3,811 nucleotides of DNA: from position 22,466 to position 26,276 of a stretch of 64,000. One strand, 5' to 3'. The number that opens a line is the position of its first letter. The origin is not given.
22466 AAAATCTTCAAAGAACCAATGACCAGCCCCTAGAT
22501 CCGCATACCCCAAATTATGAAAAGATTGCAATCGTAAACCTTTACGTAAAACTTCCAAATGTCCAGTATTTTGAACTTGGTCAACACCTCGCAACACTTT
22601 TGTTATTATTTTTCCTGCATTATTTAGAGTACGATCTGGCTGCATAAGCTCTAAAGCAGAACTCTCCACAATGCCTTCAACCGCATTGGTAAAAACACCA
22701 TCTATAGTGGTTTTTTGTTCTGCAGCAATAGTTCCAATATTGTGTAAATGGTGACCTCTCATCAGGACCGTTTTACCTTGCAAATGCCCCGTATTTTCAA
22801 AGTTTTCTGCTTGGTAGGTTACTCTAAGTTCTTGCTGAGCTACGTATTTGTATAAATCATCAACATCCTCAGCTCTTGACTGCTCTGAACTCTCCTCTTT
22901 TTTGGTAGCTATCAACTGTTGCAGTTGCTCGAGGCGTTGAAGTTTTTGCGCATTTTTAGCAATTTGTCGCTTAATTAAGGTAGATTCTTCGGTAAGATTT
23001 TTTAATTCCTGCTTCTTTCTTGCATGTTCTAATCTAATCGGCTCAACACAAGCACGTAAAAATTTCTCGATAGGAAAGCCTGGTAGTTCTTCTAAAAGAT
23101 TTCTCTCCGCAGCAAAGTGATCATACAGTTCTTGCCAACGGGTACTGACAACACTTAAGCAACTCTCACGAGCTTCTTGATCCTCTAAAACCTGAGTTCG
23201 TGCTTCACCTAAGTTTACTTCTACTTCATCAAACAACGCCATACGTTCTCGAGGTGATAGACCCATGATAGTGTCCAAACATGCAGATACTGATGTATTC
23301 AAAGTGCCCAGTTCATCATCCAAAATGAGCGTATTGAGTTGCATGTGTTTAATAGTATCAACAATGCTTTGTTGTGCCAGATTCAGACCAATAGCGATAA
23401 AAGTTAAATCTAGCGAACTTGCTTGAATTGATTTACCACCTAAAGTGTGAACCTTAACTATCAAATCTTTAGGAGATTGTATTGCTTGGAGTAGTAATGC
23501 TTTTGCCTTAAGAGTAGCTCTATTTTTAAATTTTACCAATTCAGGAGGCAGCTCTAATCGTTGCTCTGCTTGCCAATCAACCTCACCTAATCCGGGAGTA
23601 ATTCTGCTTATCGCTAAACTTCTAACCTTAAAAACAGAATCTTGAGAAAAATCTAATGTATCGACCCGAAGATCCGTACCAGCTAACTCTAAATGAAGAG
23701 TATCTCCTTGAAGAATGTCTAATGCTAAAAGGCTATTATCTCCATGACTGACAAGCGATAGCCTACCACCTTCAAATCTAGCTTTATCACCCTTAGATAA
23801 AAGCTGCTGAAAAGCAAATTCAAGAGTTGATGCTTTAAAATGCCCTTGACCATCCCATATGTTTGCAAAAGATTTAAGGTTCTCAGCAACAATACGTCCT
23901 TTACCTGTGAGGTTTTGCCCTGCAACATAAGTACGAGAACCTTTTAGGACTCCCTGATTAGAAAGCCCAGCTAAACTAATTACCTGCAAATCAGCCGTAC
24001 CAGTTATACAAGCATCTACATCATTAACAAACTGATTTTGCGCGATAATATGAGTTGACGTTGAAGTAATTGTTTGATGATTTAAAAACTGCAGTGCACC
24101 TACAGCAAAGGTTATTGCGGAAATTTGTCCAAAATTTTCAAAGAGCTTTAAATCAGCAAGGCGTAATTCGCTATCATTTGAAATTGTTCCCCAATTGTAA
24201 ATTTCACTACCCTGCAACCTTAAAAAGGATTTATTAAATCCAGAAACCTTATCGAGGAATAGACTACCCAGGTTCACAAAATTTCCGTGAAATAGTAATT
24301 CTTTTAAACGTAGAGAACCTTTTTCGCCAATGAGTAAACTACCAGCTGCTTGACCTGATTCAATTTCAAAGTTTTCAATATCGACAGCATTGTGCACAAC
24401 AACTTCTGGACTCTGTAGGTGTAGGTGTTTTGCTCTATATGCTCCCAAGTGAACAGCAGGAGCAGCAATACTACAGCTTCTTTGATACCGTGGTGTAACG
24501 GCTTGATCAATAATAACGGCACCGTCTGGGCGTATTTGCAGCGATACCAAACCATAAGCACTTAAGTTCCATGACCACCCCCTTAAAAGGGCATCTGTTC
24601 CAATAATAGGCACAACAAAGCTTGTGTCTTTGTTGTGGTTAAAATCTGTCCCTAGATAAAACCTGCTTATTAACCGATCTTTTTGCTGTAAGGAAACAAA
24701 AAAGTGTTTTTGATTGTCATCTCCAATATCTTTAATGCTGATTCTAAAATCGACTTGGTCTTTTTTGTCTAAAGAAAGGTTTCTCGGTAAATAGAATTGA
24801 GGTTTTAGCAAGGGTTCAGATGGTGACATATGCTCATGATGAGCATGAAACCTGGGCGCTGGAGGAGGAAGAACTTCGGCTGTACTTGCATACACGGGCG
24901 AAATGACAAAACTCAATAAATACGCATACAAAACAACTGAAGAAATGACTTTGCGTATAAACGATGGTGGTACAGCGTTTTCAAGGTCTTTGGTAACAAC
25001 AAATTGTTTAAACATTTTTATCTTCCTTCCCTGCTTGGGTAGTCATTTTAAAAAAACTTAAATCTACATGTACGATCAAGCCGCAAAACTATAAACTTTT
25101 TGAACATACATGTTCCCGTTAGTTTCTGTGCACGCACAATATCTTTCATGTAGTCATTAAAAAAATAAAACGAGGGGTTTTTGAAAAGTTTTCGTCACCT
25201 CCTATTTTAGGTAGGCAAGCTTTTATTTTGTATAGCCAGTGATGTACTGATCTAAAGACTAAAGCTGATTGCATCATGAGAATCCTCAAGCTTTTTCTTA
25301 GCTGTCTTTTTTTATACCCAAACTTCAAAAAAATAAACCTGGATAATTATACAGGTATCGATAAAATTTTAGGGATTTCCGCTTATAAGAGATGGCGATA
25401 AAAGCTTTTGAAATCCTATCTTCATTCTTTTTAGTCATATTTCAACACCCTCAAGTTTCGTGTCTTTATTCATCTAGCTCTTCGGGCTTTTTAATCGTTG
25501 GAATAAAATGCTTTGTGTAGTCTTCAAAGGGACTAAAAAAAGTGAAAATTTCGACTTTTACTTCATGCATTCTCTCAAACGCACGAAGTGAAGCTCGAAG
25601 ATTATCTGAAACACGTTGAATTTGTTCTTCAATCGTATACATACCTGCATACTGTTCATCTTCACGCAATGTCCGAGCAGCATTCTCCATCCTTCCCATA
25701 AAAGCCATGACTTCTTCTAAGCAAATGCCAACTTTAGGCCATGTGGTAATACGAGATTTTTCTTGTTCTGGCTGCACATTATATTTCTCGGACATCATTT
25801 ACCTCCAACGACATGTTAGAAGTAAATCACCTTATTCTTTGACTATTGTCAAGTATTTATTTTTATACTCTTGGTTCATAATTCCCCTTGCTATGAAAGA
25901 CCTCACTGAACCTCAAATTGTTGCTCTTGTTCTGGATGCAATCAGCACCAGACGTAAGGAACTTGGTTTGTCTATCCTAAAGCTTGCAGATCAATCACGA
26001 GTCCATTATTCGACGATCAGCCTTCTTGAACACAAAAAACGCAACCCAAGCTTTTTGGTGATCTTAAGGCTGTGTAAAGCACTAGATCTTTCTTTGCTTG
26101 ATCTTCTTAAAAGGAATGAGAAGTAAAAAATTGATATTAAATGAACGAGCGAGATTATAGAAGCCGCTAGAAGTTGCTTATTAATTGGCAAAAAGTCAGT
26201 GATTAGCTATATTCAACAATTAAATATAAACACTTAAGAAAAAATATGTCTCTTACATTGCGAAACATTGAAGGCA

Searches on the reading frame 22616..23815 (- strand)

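Call 61: search_protein_families(library=pfam, proteins=[window:22616-23815:-], max_evalue=1)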
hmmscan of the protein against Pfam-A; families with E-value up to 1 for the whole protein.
window:22616-23815:- (400 aa): 3 families
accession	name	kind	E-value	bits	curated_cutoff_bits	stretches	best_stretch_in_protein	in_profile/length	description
PF05501.16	DUF755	-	0.13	12.9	29.1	1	266-314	25-73/122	Domain of unknown function (DUF755)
PF06785.16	UPF0242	-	0.33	11.4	33.5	1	263-340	84-161/194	Uncharacterised protein family (UPF0242) N-terminus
PF07319.16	DnaI_N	-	0.83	10.8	24.1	0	269-333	6-69/94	Primosomal protein DnaI N-terminus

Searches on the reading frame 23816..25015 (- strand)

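Call 61: search_protein_families(library=pfam, proteins=[window:23816-25015:-], max_evalue=1)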
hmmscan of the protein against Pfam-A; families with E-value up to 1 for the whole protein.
window:23816-25015:- (400 aa): 2 families
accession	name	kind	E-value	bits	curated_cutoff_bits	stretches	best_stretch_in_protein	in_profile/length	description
PF15593.11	Imm42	-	0.035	15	27.2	1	81-121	98-134/162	Immunity protein 42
PF02706.20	Wzz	-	0.26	12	25.5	1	25-53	24-52/91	Chain length determinant protein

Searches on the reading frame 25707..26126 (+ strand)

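Call 36: search_protein_families(library=pfam, proteins=[window:25707-26126:+], max_evalue=0.001)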
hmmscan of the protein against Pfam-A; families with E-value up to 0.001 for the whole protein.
window:25707-26126:+ (139 aa): 4 families
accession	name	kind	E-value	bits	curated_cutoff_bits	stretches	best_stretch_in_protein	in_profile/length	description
PF01381.28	HTH_3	-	1.4e-10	41.5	23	1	81-133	3-55/55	Helix-turn-helix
PF13443.12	HTH_26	-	5.4e-06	27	22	1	84-137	7-61/63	Cro/C1-type HTH DNA-binding domain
PF12844.13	HTH_19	-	8.6e-06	26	30.2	1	83-137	8-62/64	Helix-turn-helix domain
PF13560.12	HTH_31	-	0.00038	21.1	27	1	82-129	9-57/64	Helix-turn-helix domain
